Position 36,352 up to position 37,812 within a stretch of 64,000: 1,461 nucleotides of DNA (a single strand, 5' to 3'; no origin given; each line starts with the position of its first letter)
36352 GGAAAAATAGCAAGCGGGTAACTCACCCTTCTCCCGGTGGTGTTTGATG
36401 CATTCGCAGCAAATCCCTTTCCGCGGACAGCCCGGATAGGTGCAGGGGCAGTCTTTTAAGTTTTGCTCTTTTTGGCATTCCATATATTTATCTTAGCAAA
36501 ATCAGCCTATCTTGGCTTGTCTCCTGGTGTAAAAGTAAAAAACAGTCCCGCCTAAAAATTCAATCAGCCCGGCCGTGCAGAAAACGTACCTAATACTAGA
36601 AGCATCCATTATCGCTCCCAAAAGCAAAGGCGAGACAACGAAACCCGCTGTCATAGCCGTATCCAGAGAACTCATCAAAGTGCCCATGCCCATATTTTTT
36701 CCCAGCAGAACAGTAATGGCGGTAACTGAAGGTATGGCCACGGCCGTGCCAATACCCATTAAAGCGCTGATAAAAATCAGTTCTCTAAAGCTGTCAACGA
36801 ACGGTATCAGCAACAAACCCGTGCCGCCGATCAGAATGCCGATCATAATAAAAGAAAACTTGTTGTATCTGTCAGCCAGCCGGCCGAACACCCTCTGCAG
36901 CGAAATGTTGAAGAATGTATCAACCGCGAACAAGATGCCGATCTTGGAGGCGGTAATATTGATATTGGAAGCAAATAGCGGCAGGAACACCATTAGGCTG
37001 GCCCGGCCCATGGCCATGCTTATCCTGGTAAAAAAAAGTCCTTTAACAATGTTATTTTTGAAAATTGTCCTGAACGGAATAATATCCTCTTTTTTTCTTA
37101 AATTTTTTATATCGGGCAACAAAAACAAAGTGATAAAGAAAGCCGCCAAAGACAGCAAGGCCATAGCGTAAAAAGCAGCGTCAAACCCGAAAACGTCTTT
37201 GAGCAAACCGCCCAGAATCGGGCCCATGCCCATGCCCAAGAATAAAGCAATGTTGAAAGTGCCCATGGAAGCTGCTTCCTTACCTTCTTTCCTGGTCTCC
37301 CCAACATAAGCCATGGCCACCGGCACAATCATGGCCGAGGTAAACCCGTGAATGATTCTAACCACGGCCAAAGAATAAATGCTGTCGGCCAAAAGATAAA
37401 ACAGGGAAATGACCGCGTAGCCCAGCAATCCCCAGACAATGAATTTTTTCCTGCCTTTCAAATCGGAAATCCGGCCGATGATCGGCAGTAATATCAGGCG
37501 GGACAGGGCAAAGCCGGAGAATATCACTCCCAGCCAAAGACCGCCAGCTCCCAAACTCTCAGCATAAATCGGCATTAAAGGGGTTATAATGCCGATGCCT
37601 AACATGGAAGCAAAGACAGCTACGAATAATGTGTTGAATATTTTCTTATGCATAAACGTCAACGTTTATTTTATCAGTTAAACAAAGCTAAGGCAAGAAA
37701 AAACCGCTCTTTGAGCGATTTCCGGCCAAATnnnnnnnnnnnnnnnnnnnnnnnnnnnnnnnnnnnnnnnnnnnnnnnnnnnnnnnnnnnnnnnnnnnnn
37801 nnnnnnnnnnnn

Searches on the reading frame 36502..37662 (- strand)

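Call 64: search_protein_families(library=pfam, proteins=[window:36502-37662:-], max_evalue=0.00001)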
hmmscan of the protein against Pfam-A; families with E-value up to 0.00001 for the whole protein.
window:36502-37662:- (386 aa): 4 families
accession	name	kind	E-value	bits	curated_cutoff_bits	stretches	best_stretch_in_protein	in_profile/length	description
PF07690.21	MFS_1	-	2.4e-54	185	33.4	2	12-210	1-212/347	Major Facilitator Superfamily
PF12832.13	MFS_1_like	-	9.2e-10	38.5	25.2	1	6-165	211-372/373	MFS_1 like family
PF05977.19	MFS_3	-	2.4e-06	26.7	27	1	4-224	7-226/524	Transmembrane secretion effector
PF01306.25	LacY_symp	-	3.8e-06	26.4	24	0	20-84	20-85/413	LacY proton/sugar symporter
